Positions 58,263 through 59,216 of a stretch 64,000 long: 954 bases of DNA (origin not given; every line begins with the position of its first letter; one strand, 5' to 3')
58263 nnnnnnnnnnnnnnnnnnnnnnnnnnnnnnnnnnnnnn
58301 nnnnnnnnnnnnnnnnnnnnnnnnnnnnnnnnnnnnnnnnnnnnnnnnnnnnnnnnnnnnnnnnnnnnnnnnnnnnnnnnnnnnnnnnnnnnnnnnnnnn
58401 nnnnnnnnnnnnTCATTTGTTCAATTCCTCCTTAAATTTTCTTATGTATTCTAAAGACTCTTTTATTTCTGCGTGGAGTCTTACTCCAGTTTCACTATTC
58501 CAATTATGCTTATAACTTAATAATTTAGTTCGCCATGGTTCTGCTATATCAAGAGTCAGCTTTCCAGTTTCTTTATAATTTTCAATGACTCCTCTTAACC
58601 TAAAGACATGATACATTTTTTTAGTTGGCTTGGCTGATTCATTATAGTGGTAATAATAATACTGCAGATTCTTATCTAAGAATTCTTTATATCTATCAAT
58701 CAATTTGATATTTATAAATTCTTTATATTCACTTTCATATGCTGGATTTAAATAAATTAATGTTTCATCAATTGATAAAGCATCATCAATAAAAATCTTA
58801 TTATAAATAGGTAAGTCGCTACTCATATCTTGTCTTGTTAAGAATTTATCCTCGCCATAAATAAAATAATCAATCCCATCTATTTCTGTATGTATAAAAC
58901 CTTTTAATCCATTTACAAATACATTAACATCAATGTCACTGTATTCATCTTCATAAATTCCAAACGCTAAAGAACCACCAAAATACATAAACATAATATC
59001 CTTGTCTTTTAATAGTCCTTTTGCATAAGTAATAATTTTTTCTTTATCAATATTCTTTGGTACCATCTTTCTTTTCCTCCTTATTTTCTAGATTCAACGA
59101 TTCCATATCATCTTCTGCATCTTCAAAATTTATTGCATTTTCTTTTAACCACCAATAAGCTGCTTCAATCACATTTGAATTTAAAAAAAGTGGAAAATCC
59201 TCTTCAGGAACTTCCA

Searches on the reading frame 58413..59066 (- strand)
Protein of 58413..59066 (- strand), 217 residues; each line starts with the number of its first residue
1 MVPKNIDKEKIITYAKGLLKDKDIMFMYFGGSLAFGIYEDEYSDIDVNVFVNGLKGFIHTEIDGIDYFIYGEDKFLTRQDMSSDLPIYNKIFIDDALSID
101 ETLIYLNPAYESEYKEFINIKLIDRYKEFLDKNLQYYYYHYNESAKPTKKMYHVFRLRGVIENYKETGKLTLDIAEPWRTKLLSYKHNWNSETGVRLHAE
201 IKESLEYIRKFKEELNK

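Call 3: search_protein_families(library=pfam, proteins=[window:58413-59066:-], max_evalue=0.1)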
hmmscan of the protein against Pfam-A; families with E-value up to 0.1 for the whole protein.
window:58413-59066:- (217 aa): 2 families
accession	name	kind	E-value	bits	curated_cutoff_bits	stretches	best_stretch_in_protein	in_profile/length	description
PF04439.18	Adenyl_transf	-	0.034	13.7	22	1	11-152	11-151/279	Streptomycin adenylyltransferase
PF22864.1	ArgL-like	-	0.039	14.5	28.2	0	184-202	5-22/31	ArgL-like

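Call 4: search_protein_families(library=phrogs, proteins=[window:58413-59066:-], max_evalue=0.01)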
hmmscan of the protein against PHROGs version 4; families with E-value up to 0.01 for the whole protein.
window:58413-59066:- (217 aa): 0 families

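Call 5: search_protein_families(library=ncbifam, proteins=[window:58413-59066:-], max_evalue=1)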
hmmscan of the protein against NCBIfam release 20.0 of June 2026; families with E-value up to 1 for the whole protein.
window:58413-59066:- (217 aa): 0 families

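Call 6: search_protein_families(library=padloc, proteins=[window:58413-59066:-], max_evalue=1)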
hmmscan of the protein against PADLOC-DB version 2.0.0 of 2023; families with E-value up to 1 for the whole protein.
window:58413-59066:- (217 aa): 0 families

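Call 7: search_dna_similar(collection=phages, mode=protein, query=window:58413-59066:-, max_evalue=0.001, max_rows=30)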
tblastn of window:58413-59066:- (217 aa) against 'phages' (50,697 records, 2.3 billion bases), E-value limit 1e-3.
No match.

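Call 10: find_homologous_proteins(query=window:58413-59066:-, max_evalue=0.001)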
Query window:58413-59066:- (217 aa): 24 proteins with E <= 0.001 among 350 candidates.
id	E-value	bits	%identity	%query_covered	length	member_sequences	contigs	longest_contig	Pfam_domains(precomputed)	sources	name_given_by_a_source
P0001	1.5e-139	481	100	100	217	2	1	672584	-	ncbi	-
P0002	1.2e-108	380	77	99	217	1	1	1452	-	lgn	-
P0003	1.2e-107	376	76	100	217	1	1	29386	-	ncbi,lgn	-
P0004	9.6e-102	357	71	100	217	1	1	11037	-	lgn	-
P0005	5.1e-46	175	41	100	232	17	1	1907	-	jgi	-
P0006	1.2e-43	167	43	97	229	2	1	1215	PF18765.8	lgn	-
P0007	1.2e-40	157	41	99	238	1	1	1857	-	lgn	-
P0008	3.2e-38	150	41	97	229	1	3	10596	-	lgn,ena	-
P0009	6.5e-38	149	40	97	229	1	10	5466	-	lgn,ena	-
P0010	6.6e-38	149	40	97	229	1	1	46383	-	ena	-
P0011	7.8e-38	148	40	97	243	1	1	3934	-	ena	-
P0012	1.0e-37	148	40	97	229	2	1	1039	-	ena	-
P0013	3.6e-37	146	40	97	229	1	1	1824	-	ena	-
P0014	3.6e-37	146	40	97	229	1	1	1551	-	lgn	-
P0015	3.9e-37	146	40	97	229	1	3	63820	-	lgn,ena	-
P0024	1.1e-34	138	38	97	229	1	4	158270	-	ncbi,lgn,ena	-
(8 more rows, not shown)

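Call 14: search_solved_structures(query=A1, max_evalue=10, show_alignments=3)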
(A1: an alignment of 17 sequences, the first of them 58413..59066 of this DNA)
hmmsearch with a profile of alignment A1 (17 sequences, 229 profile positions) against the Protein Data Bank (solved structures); distinct sequences matched with E-value up to 10: 3.
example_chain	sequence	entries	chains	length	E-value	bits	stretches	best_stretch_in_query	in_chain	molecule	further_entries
9ntn_G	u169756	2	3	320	0.076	15.9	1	37-63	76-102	CdnD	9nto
5yep_A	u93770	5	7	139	0.97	12.3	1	14-63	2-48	Toxin-antitoxin system antidote Mnt family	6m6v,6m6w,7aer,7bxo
4wz0_A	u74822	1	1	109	1.7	11.5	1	66-130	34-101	E3 ubiquitin-protein ligase LubX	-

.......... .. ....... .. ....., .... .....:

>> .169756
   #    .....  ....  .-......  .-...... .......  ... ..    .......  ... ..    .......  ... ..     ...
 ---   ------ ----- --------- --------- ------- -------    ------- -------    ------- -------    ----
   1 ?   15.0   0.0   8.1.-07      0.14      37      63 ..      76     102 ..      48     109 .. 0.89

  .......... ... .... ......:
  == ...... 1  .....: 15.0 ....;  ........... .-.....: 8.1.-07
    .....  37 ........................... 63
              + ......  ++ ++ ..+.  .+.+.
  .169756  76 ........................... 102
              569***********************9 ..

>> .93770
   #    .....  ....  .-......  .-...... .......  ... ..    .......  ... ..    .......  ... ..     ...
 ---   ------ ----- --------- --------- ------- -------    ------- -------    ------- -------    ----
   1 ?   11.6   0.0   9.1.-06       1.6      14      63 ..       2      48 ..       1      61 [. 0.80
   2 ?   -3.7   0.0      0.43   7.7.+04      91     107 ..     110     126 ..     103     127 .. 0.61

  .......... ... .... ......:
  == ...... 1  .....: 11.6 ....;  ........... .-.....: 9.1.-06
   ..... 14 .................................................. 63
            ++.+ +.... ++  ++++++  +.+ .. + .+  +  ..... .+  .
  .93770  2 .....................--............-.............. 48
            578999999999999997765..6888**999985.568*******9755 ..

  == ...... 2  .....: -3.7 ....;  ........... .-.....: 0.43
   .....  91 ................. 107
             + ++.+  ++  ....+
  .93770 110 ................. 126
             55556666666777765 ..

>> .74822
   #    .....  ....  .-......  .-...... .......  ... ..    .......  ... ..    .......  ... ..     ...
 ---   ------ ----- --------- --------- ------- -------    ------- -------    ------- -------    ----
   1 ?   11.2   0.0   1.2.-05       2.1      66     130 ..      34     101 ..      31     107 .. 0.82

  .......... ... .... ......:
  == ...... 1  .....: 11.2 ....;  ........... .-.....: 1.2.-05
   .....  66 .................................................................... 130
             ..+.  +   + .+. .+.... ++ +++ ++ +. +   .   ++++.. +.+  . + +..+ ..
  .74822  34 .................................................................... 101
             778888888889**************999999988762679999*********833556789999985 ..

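Call 15: find_encoding_contigs(protein=P0003, flank=8000, max_places=3)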
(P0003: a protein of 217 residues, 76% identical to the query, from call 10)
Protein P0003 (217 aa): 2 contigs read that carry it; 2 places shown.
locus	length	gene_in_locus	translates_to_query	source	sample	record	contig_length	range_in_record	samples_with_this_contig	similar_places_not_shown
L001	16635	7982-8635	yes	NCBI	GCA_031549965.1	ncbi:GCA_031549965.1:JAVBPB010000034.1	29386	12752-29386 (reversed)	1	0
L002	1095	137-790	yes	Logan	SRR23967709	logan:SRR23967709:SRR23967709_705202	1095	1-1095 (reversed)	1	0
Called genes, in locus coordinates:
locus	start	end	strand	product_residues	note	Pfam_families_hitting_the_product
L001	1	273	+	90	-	?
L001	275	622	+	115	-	-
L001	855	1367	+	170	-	PF00293:NUDIX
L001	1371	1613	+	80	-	PF20097:DUF6487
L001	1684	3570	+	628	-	-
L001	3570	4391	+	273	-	PF16774:Dit_N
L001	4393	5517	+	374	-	-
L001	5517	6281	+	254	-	-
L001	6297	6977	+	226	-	-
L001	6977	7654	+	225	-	-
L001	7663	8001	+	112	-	-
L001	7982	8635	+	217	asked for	-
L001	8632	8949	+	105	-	-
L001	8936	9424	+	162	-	-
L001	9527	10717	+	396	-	PF18928:DUF5677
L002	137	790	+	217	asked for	-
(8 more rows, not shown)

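Call 16: find_encoding_contigs(protein=P0024, flank=8000, max_places=4)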
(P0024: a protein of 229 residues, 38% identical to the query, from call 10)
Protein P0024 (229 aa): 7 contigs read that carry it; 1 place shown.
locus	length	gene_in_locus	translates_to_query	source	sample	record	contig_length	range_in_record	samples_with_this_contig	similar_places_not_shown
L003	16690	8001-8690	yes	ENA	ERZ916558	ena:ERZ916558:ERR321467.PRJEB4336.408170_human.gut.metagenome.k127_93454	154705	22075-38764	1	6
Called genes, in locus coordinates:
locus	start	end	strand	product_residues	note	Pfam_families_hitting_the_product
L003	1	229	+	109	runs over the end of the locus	-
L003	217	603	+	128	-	PF04883:HK97-gp10_like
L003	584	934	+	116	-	-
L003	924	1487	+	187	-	-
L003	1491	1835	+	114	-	-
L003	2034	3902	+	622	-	PF10145:PhageMin_Tail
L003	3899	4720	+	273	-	PF16774:Dit_N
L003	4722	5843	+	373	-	-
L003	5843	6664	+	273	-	-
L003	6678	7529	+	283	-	-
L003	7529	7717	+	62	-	-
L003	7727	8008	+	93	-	-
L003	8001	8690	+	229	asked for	-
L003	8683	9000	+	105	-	-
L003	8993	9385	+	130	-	-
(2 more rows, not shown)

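Call 17: find_encoding_contigs(protein=P0001, flank=10000, max_places=2)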
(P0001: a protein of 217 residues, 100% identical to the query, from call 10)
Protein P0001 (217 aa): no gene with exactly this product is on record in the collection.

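Call 20: find_related_loci(query=A1, collection=genome_contigs, flank=10000)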
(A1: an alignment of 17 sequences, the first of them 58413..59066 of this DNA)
Query A1 (217 aa) in genome_contigs; peptide patterns used: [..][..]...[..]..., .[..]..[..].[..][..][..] (x = any residue, [..] = any of these).
134 stretches matched a pattern; 10 encode a relative of the query (tblastn E <= 1e-3); 10 distinct loci.
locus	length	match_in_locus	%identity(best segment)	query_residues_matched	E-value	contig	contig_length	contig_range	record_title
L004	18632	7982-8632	76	1-217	7e-113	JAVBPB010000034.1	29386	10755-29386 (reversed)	MAG: Mobilisporobacter sp. isolate EPI_MAG_00126 c_000013193226, whole genome shotgun sequence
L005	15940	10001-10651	42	1-216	6e-54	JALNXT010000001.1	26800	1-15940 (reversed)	MAG: Candidatus Cloacimonadota bacterium isolate SO_2017_CLC bin 30 scaffold_2096_c1_PH3_2017, whole genome shotgun sequ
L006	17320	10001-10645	40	2-215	3e-46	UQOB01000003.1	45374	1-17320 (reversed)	uncultured Mollicutes bacterium isolate UMGS482 genome assembly, contig: NODE_87_length_45374_cov_7.5685, whole genome s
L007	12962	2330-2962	40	6-215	6e-42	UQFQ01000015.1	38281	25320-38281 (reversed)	uncultured Mollicutes bacterium isolate UMGS238 genome assembly, contig: NODE_571_length_38281_cov_7.309214, whole genom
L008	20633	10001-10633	39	6-215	9e-42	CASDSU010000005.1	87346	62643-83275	uncultured Eubacteriales bacterium isolate SI.A15.metabat-bins.146 genome assembly, contig: SI.A15.metabat-bins.146.fa_k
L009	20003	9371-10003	39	6-215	4e-41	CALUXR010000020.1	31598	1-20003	MAG: uncultured Acholeplasmatales bacterium isolate BRZ_KG__bin78 genome assembly, contig: BRZ_KG__NODE_1832_length_3159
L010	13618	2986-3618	39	6-215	1e-40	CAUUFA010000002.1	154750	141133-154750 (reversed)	MAG TPA_asm: uncultured Bacilli bacterium isolate ERR10228873_bin.8_MetaWRAP_v1.3_MAG genome assembly, contig: ERZ216596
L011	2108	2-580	41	24-215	1e-40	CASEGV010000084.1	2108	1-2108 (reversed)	uncultured Mycoplasmatota bacterium isolate A2_L3_372372_idba_bin.42 genome assembly, contig: A2_L3_372372_idba_bin.42.f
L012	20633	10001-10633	38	6-215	7e-40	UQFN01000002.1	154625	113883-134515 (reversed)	uncultured Mollicutes bacterium isolate UMGS236 genome assembly, contig: NODE_17_length_154625_cov_54.200945, whole geno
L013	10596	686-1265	39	6-215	1e-24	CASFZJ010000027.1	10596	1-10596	uncultured bacterium isolate O80_L2_310310_idba_bin.52 genome assembly, contig: O80_L2_310310_idba_bin.52.fa_scaffold_54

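Call 21: predict_structure(alignment_id=A1)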
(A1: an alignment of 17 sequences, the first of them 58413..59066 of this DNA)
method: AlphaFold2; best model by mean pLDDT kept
length: 217 residues; sequences in the alignment: 17
mean_pLDDT: 90.8   pTM: 0.86
mean pLDDT of the five models: 90.8, 89.8, 88.2, 87.5, 84.4
residues with pLDDT >= 90: 152; 70-90: 62; 50-70: 3; < 50: 0
segments of 3 or more residues with pLDDT < 50: none
pLDDT, mean of each block of 10 residues (from residue 1): 83 95 95 90 92 93 93 87 77 86 96 93 88 90 84 95 94 96 95 94 96 84
secondary structure, 60 per line:
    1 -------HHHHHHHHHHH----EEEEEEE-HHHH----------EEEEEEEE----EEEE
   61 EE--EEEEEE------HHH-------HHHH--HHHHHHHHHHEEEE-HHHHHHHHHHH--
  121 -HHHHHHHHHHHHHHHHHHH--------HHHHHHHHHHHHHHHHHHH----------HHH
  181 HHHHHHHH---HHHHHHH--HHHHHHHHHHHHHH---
elements in order: H8-18 E23-29 H31-34 E45-52 E57-62 E65-70 H87-90 H93-102 E103-106 H108-118 H122-140 H149-167 H178-188 H192-198 H201-214

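Call 24: fold_search(model_id=the predicted structure, library=pdb)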
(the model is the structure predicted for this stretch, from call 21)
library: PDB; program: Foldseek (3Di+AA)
matches with E <= 10: 380; with E <= 0.001: 22
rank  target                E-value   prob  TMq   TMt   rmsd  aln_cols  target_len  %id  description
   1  9dbj_F                7.1e-06  1.00  0.43  0.44   7.8       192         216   17  Structure of Hailong HalB R164A mutant with non-hydrolyzable dATP (released 2025-05-07)
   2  6p01_A                1.3e-05  1.00  0.43  0.40   7.4       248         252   14  Apo structure of the E52D mutant of ANT-4 (released 2020-01-29)
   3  9dbj_D                1.4e-05  1.00  0.44  0.44   7.6       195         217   16  Structure of Hailong HalB R164A mutant with non-hydrolyzable dATP (released 2025-05-07)
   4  9dbj_A                1.5e-05  1.00  0.45  0.45   7.7       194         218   16  Structure of Hailong HalB R164A mutant with non-hydrolyzable dATP (released 2025-05-07)
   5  9dbj_B                2.0e-05  1.00  0.46  0.47   6.9       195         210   17  Structure of Hailong HalB R164A mutant with non-hydrolyzable dATP (released 2025-05-07)
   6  6un8_B                2.5e-05  1.00  0.44  0.40   7.4       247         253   13  Wild type ANT bound to neomycin (released 2020-05-06)
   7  6nmk_B                2.7e-05  1.00  0.43  0.39   8.5       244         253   13  Binary complex structure of the T130K mutant of ANT-4'' with Neomycin (released 2020-01-15)
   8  6un8_A                3.0e-05  1.00  0.44  0.40   7.3       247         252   12  Wild type ANT bound to neomycin (released 2020-05-06)
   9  9dbj_E                3.2e-05  1.00  0.41  0.40   8.2       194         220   18  Structure of Hailong HalB R164A mutant with non-hydrolyzable dATP (released 2025-05-07)
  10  9dbh_A                3.5e-05  1.00  0.44  0.44   7.9       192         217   17  Structure of Hailong HalB in complex with oligodeoxyadenylate (released 2025-05-07)
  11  6nmk_A                3.5e-05  1.00  0.45  0.41   7.3       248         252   11  Binary complex structure of the T130K mutant of ANT-4'' with Neomycin (released 2020-01-15)
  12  6p06_A                4.2e-05  1.00  0.45  0.40   8.3       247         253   15  Ternary structure of the E52D mutant of ANT-4 with Neomycin and AMPCPP (released 2020-01-29)
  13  9dbj_C                5.0e-05  1.00  0.51  0.51   5.5       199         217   18  Structure of Hailong HalB R164A mutant with non-hydrolyzable dATP (released 2025-05-07)
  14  9dbh_B                1.4e-04  1.00  0.43  0.43   7.8       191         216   16  Structure of Hailong HalB in complex with oligodeoxyadenylate (released 2025-05-07)
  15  1kny_A                1.5e-04  1.00  0.38  0.35   8.7       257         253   12  KANAMYCIN NUCLEOTIDYLTRANSFERASE (released 1996-08-17)
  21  3jyy_B                6.3e-04  0.98  0.36  0.32   9.6       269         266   13  SeMet LinB complexed with PPi (released 2009-11-03)
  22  3jyy_A                9.4e-04  0.99  0.37  0.33   9.2       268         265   14  SeMet LinB complexed with PPi (released 2009-11-03)
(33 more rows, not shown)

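Call 25: search_protein_representatives(alignment_id=A1)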
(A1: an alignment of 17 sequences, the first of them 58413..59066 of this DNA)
Query: 17 sequences, 229 profile positions. Proteins with E-value up to 0.001 (for the whole library): 90; up to 1e-10: 67; up to 1e-30: 21. The best 90 are listed.
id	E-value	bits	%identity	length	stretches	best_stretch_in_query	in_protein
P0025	9.5e-92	323.2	-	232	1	1-225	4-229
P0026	8.2e-86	303.7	-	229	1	1-228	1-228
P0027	8.3e-69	248.1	-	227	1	1-225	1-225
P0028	1.4e-67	244.1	-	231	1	1-228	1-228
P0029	4.9e-64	232.5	-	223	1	11-226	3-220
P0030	1.7e-57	211.1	-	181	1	11-180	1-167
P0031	3.7e-55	203.5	-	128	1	1-124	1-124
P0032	1.0e-52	195.5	-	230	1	4-228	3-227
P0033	2.2e-49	184.5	-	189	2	101-228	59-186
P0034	2.2e-48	181.3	-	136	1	91-226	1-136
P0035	5.7e-45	170.1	-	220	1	20-228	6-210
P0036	7.0e-45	169.8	-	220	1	18-224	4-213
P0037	4.0e-42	160.8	-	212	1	17-224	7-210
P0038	1.3e-41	159.1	-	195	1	35-226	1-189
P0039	2.2e-40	155.1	-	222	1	14-225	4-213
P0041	9.9e-39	149.7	-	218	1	14-226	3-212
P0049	1.5e-28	116.4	-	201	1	29-226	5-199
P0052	2.2e-26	109.3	-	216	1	13-222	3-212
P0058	5.9e-23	98.1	-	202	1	29-224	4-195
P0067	7.7e-20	87.9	-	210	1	20-227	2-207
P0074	1.0e-17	81.0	-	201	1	29-223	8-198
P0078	3.2e-17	79.3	-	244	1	16-206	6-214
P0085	3.1e-14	69.6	-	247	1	18-221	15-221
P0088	2.0e-13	66.9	-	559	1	18-220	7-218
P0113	7.2e-04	35.7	-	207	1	32-220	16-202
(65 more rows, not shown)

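Call 29: search_protein_families(library=pfam, proteins=[P0088, P0085, P0078, P0006, P0113, P0067], max_evalue=0.1)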
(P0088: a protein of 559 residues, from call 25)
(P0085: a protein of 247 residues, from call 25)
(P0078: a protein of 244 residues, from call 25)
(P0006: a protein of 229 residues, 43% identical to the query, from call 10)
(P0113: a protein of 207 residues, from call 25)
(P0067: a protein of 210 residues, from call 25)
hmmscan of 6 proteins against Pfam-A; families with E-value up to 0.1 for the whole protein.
P0088 (559 aa): 6 families
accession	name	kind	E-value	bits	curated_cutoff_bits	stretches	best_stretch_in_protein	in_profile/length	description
PF04055.27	Radical_SAM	-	5.4e-06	27.1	29.5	1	320-474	6-152/166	Radical SAM superfamily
PF13353.11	Fer4_12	-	5.9e-06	27.1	22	1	317-400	11-92/137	4Fe-4S single cluster domain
PF18765.7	Polbeta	-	0.00098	19.7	26.9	1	21-94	11-86/93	Polymerase beta, Nucleotidyltransferase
PF01400.30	Astacin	-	0.0036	17.4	22.5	0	206-280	9-84/189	Astacin (Peptidase family M12A)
PF01909.29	NTP_transf_2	-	0.014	16.2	21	1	11-53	5-44/93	Nucleotidyltransferase domain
PF10127.15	RlaP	-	0.023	14.8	23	1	23-194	20-184/249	RNA repair pathway DNA polymerase beta family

P0085 (247 aa): 5 families
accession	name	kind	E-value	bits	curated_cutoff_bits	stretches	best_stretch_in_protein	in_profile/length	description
PF01909.29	NTP_transf_2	-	5.9e-06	27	21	1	31-61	14-44/93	Nucleotidyltransferase domain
PF18765.7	Polbeta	-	5.9e-05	23.6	26.9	1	21-61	5-43/93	Polymerase beta, Nucleotidyltransferase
PF10127.15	RlaP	-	0.002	18.3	23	1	19-73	9-61/249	RNA repair pathway DNA polymerase beta family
PF22600.2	MTPAP-like_central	-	0.0067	17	27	1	18-64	32-72/139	Poly(A) RNA polymerase, mitochondrial-like, central palm domain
PF16206.10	Mon2_C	-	0.05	12.2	27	1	40-144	496-602/819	C-terminal region of Mon2 protein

P0078 (244 aa): 3 families
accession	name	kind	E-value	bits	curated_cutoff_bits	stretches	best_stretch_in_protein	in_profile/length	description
PF01909.29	NTP_transf_2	-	0.00012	22.8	21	1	24-112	14-90/93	Nucleotidyltransferase domain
PF06227.17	Poxv_Bcl-2-like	-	0.018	15.3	23.6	1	171-234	36-99/156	Poxvirus Bcl-2-like proteins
PF18765.7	Polbeta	-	0.038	14.6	26.9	1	22-79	10-68/93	Polymerase beta, Nucleotidyltransferase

P0006 (229 aa): 2 families
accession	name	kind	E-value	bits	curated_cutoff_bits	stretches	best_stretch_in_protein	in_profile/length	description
PF18765.7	Polbeta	-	6.6e-06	26.6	26.9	1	28-67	5-44/93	Polymerase beta, Nucleotidyltransferase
PF01909.29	NTP_transf_2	-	0.00042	21.1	21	1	32-68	11-46/93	Nucleotidyltransferase domain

P0113 (207 aa): 0 families

P0067 (210 aa): 3 families
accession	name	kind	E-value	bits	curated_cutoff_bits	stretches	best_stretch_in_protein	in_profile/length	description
PF01909.29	NTP_transf_2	-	0.012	16.5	21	1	3-73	4-69/93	Nucleotidyltransferase domain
PF17116.11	T9SS_plug_1st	-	0.03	14.7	23.9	1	71-181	7-121/126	Type 9 secretion system plug protein 1st domain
PF10127.15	RlaP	-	0.049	13.8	23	0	5-40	10-45/249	RNA repair pathway DNA polymerase beta family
